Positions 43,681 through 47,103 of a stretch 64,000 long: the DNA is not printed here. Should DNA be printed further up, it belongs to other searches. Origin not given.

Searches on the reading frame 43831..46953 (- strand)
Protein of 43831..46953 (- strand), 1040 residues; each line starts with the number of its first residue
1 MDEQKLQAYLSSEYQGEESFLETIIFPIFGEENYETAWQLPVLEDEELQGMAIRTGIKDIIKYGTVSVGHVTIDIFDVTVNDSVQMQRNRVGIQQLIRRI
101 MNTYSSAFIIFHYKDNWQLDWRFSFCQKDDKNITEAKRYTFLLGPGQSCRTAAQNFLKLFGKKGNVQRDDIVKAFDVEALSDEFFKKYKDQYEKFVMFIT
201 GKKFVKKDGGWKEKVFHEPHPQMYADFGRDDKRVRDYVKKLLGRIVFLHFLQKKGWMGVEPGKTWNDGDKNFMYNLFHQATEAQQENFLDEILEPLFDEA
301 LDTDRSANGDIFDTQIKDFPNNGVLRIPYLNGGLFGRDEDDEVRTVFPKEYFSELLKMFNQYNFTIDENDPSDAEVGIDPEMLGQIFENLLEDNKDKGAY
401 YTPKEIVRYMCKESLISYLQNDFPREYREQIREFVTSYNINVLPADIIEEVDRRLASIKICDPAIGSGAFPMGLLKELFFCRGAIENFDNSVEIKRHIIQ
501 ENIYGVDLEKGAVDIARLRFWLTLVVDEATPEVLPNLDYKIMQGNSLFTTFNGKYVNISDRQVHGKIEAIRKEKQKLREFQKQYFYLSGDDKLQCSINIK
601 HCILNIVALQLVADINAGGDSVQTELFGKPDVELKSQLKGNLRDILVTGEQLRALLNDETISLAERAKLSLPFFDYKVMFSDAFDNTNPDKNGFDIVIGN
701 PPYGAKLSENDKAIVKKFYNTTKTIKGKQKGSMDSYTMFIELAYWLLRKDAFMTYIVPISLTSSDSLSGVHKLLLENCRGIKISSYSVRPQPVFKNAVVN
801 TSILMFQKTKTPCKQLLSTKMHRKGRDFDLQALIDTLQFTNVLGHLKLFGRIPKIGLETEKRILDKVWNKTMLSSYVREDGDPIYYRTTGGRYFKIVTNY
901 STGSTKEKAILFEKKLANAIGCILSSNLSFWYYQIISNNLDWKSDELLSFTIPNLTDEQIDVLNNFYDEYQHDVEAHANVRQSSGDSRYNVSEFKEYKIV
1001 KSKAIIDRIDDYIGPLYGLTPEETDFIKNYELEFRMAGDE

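Call 4: search_protein_families(library=padloc, proteins=[window:43831-46953:-], max_evalue=0.1)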
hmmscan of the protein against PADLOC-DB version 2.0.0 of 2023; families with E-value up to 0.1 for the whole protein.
window:43831-46953:- (1040 aa): 50 families (the best 25 are shown)
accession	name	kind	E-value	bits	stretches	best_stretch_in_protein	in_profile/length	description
PDLC03596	REase_MTase_IIG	-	2.1e-72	242.6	3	51-426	44-457/1148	Type IIG restriction enzyme-methyltransferase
PDLC03601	REase_MTase_IIG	-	8.8e-45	150.9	1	228-810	230-782/1110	Type IIG restriction enzyme-methyltransferase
PDLC03612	REase_MTase_IIG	-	2.1e-38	130.2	3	673-811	787-918/1247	Type IIG restriction enzyme-methyltransferase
PDLC03628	REase_MTase_IIG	-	7.7e-35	118.3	3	691-1039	747-1097/1100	Type IIG restriction enzyme-methyltransferase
PDLC02643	DrmMI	-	2.5e-24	83.3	2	491-817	663-989/1347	DrmMI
PDLC03604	REase_MTase_IIG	-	1.5e-22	77.5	2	662-812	507-651/1011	Type IIG restriction enzyme-methyltransferase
PDLC03335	MTase_II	-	5.4e-21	72.9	2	675-812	173-308/607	Type II methyltransferase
PDLC03348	MTase_II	-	7.1e-17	59.2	1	687-798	340-446/727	Type II methyltransferase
PDLC02638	DrmMI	-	3.7e-16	56.5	1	492-757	663-934/935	DrmMI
PDLC03629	REase_MTase_IIG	-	3.7e-16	56.1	2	393-549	377-535/1182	Type IIG restriction enzyme-methyltransferase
PDLC03609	REase_MTase_IIG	-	7.8e-16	55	2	393-549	368-533/1066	Type IIG restriction enzyme-methyltransferase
PDLC03021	MTase_I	-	1.6e-15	54.9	3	687-811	264-380/491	Type I methyltransferase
PDLC04134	mad2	-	5.3e-15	53.2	2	671-810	336-447/492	mads_2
PDLC02521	PglX|PglXI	-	3.8e-14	49.6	2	401-518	248-367/1174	PglX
PDLC03622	REase_MTase_IIG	-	1.2e-12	44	2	493-557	590-651/1524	Type IIG restriction enzyme-methyltransferase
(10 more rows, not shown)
